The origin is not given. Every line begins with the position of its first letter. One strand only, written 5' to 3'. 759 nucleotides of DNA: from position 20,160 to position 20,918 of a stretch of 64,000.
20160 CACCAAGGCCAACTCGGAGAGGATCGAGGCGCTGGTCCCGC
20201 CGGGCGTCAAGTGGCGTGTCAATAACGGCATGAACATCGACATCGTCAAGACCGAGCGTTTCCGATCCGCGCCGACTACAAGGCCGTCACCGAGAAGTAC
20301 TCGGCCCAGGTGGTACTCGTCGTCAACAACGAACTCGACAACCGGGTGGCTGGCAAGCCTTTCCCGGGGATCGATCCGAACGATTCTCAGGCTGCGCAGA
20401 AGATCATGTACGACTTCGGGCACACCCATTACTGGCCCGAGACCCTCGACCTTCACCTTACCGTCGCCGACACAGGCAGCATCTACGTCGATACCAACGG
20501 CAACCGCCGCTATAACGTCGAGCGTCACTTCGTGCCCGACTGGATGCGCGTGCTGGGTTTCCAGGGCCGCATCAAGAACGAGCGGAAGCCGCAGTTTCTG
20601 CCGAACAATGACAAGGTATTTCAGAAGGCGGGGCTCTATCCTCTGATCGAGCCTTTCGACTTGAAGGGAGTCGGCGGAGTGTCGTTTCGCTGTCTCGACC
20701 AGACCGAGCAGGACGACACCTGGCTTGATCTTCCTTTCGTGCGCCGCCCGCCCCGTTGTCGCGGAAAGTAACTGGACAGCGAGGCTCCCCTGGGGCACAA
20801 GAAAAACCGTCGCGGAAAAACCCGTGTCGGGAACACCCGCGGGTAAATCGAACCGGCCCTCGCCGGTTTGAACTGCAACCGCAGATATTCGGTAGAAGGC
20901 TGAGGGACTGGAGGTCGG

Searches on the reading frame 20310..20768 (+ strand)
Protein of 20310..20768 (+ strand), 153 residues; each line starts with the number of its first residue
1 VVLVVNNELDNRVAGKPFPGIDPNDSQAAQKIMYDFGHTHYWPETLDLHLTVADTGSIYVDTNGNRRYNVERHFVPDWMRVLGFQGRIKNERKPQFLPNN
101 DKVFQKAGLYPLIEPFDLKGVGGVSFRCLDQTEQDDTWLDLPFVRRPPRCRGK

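Call 24: search_protein_families(library=pfam, proteins=[window:20310-20768:+], max_evalue=0.01)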
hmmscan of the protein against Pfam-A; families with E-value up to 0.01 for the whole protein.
window:20310-20768:+ (153 aa): 1 family
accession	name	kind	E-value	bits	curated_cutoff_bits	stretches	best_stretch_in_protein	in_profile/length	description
PF07044.18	DUF1329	-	0.00021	21.1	23.1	1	7-146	63-182/368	Protein of unknown function (DUF1329)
